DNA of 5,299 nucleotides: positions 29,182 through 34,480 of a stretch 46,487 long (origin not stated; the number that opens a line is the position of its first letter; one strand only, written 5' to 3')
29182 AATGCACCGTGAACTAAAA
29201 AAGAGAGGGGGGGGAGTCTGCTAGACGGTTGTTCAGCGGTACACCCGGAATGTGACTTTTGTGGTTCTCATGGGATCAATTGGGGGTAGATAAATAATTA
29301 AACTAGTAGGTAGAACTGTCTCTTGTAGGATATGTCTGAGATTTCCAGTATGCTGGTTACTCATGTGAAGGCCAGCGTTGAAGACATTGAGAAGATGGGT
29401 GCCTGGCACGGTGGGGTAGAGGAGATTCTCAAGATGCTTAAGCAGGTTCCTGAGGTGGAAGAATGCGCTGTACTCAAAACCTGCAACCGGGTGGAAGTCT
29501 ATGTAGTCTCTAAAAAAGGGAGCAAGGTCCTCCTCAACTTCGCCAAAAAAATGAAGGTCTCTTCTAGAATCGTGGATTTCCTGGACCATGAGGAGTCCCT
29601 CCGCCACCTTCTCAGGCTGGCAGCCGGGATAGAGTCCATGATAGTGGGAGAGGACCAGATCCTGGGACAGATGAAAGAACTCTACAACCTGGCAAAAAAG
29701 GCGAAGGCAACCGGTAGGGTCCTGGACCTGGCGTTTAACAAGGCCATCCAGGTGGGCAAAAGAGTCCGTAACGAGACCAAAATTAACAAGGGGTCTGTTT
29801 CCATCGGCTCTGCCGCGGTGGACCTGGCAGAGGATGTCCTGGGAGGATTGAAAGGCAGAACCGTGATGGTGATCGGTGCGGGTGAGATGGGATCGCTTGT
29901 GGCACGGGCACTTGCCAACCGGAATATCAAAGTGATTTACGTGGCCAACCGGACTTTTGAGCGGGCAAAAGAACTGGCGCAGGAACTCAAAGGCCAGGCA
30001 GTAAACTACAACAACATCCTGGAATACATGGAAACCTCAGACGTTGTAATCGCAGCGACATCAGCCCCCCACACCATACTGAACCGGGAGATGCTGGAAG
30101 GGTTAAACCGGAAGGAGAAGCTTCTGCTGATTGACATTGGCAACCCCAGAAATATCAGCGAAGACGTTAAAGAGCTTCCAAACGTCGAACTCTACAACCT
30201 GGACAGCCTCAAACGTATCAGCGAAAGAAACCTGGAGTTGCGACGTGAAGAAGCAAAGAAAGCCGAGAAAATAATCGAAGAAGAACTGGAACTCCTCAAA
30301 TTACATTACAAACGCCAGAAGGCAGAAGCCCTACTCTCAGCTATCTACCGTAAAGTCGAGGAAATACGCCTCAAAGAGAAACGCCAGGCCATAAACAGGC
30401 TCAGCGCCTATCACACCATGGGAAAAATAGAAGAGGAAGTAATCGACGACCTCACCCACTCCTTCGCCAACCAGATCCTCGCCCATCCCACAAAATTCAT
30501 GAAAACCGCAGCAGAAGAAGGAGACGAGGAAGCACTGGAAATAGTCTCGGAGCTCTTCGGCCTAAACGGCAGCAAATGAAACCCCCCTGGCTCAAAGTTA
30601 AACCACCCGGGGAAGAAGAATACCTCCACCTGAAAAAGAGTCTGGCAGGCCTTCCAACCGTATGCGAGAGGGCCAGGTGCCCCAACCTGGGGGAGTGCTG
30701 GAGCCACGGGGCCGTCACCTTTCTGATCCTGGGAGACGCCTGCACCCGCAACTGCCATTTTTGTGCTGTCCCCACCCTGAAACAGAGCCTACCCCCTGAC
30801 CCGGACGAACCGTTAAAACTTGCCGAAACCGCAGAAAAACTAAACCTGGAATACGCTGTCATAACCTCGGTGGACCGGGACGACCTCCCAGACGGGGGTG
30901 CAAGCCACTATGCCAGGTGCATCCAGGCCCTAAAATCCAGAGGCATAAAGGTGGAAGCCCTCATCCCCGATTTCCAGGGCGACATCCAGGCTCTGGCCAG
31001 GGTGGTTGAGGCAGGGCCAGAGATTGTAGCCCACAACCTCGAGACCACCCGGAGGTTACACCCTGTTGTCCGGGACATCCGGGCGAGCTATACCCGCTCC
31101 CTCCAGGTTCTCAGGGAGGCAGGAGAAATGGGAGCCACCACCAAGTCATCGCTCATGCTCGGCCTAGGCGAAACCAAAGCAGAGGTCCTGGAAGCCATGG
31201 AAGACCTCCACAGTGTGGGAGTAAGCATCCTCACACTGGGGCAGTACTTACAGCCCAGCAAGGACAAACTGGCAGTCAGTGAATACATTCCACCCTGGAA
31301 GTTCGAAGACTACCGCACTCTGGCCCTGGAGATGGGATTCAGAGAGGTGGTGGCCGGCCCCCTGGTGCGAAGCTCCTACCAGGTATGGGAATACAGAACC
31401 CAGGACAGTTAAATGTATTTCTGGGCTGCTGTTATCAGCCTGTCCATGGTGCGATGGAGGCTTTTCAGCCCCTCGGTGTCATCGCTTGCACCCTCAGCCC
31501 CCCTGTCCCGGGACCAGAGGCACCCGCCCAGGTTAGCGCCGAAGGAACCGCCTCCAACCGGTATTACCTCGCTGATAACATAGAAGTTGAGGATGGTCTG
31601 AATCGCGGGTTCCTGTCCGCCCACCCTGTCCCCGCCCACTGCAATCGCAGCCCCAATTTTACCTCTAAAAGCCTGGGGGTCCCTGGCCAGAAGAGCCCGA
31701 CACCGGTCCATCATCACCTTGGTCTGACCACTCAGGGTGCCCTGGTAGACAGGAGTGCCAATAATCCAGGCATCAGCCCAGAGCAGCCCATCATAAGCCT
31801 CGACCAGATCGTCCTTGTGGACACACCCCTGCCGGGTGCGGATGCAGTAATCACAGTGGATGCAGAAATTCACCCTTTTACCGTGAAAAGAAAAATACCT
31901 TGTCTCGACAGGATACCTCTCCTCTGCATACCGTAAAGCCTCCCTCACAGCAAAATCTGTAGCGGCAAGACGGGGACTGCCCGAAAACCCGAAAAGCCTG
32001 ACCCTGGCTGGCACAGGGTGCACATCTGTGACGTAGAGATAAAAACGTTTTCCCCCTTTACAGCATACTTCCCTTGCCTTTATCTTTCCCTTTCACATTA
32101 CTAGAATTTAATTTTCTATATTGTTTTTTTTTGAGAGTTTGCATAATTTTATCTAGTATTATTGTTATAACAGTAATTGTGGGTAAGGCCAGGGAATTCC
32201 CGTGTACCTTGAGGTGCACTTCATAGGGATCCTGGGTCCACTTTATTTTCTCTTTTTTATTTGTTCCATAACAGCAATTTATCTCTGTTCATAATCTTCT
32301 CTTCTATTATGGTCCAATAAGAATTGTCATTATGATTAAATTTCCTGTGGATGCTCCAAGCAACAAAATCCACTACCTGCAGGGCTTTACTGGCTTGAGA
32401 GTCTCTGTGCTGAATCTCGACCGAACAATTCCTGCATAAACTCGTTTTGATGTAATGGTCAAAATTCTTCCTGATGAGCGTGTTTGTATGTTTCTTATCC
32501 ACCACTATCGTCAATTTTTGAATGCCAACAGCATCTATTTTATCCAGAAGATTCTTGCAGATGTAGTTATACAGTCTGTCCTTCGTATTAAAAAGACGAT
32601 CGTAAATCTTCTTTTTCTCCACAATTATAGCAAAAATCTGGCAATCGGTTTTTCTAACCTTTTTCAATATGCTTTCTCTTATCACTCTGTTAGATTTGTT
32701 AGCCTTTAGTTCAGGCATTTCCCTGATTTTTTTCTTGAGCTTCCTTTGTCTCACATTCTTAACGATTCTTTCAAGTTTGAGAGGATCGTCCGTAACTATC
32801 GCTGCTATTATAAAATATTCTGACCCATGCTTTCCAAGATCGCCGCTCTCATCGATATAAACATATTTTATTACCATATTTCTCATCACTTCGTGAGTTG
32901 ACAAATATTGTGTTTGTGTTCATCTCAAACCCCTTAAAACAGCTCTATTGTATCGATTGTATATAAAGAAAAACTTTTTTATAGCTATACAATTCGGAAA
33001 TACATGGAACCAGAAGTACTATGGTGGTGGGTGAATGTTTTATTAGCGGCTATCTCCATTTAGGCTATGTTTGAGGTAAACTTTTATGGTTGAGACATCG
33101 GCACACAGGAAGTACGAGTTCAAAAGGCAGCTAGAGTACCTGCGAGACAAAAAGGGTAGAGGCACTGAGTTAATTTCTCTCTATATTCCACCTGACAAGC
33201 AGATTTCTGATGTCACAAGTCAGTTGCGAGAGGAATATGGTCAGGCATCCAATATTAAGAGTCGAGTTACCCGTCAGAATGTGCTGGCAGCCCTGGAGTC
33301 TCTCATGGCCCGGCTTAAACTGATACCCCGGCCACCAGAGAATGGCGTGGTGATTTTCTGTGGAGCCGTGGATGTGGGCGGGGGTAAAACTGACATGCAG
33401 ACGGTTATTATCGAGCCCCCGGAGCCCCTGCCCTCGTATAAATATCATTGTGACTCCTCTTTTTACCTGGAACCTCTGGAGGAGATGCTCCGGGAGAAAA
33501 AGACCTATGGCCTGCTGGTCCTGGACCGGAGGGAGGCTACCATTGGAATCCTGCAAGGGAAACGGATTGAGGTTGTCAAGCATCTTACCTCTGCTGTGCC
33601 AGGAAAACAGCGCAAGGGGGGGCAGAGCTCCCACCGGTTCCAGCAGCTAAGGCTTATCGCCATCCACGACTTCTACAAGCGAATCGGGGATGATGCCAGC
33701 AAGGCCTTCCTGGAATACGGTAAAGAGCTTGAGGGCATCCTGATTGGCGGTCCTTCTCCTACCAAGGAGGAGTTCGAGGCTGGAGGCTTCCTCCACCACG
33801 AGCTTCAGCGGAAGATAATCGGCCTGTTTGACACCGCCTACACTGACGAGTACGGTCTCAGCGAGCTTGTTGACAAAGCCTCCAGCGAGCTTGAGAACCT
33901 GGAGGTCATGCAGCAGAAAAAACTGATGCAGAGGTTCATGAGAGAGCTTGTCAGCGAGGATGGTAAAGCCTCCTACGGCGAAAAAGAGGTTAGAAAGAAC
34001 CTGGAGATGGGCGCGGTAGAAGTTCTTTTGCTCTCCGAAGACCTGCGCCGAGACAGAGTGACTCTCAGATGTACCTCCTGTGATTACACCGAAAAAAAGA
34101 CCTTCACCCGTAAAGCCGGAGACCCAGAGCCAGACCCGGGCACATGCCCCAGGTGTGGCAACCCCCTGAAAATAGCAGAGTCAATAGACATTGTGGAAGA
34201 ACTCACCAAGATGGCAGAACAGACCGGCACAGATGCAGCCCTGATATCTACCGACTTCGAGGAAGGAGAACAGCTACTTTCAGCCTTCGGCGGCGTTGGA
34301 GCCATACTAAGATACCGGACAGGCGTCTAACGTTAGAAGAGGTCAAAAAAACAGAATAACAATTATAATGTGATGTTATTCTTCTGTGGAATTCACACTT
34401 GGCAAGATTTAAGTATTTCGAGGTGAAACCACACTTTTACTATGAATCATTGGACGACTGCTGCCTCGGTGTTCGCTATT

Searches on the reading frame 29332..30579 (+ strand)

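Call 69: search_protein_families(library=pfam, proteins=[window:29332-30579:+], max_evalue=0.00001)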
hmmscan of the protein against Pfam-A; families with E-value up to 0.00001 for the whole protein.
window:29332-30579:+ (415 aa): 8 families
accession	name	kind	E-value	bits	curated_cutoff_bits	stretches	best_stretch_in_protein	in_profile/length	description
PF01488.26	Shikimate_DH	-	1.3e-41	142.4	24.3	1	164-296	1-138/138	Shikimate / quinate 5-dehydrogenase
PF05201.20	GlutR_N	-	3.8e-39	134.3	27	1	9-149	3-151/151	Glutamyl-tRNAGlu reductase, N-terminal domain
PF00745.25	GlutR_dimer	-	1.3e-19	70.8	22.9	1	310-411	1-99/99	Glutamyl-tRNAGlu reductase, dimerisation domain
PF03807.23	F420_oxidored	-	1.3e-09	38.9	21.6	1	178-272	2-94/94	NADP oxidoreductase coenzyme F420-dependent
PF02826.25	2-Hacid_dh_C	-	2.1e-08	34.2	25.1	1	172-261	33-120/178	D-isomer specific 2-hydroxyacid dehydrogenase, NAD binding domain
PF03446.21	NAD_binding_2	-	5.9e-07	30.1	21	1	178-249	2-69/161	NAD binding domain of 6-phosphogluconate dehydrogenase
PF13241.12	NAD_binding_7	-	1.8e-06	28.9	22.1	1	173-266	5-89/104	Putative NAD(P)-binding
PF03435.24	Sacchrp_dh_NADP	-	9.8e-06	26.4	25.1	0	178-242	1-75/129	Saccharopine dehydrogenase NADP binding domain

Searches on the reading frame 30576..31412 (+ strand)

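Call 69: search_protein_families(library=pfam, proteins=[window:30576-31412:+], max_evalue=0.00001)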
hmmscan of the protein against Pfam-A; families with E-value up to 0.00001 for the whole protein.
window:30576-31412:+ (278 aa): 1 family
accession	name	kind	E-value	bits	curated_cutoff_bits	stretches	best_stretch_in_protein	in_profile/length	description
PF04055.27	Radical_SAM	-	8.8e-21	75.2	29.5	1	51-211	2-166/166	Radical SAM superfamily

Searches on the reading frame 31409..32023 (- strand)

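Call 69: search_protein_families(library=pfam, proteins=[window:31409-32023:-], max_evalue=0.00001)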
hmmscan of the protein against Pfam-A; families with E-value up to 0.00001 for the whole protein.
window:31409-32023:- (204 aa): 1 family
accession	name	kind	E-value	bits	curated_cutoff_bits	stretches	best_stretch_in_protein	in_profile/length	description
PF03358.20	FMN_red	-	6.8e-27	94.4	24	1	9-163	2-147/152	NADPH-dependent FMN reductase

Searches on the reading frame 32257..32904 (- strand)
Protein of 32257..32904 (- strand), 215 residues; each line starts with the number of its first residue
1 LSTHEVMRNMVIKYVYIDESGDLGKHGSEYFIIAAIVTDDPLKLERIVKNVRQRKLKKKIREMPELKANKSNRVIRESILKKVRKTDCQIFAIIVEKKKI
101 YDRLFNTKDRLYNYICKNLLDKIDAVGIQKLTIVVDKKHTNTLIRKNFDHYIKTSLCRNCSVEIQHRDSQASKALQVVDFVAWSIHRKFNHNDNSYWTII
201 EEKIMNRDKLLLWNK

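Call 69: search_protein_families(library=pfam, proteins=[window:32257-32904:-], max_evalue=0.00001)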
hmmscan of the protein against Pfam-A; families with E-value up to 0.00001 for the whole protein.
window:32257-32904:- (215 aa): 1 family
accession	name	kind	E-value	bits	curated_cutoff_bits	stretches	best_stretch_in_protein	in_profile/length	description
PF12686.12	DUF3800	-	5e-19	69.9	21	1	14-188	1-149/149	Protein of unknown function (DUF3800)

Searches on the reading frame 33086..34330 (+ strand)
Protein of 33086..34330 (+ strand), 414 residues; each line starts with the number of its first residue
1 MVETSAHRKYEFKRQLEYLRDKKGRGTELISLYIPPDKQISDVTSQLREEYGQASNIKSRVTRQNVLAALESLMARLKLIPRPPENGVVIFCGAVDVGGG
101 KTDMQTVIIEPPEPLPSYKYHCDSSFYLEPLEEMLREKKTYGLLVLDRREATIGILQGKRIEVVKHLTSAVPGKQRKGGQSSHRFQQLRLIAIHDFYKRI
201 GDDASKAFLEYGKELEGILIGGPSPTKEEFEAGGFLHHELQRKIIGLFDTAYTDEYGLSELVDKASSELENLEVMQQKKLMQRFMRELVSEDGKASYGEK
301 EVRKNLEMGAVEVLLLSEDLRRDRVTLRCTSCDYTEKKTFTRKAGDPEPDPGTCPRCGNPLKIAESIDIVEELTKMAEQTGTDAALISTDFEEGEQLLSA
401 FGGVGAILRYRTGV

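Call 69: search_protein_families(library=pfam, proteins=[window:33086-34330:+], max_evalue=0.00001)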
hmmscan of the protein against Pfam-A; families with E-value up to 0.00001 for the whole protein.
window:33086-34330:+ (414 aa): 5 families
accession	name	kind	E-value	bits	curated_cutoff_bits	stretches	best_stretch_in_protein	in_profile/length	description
PF03464.20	eRF1_2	-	8.5e-41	139.8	27.1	1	141-270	2-132/133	eRF1 domain 2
PF03465.20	eRF1_3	-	3.7e-31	108.2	25.8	1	274-411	1-105/106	eRF1 domain 3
PF03463.20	eRF1_1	-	1.2e-28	99.9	23.8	1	18-135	6-123/123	eRF1 domain 1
PF18854.6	baeRF_family10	-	4.4e-15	56.6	27.1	1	127-252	2-127/143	Bacterial archaeo-eukaryotic release factor family 10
PF18859.6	acVLRF1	-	2.1e-07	31.6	27.1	1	144-233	5-92/130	Actinobacteria/chloroflexi VLRF1 release factor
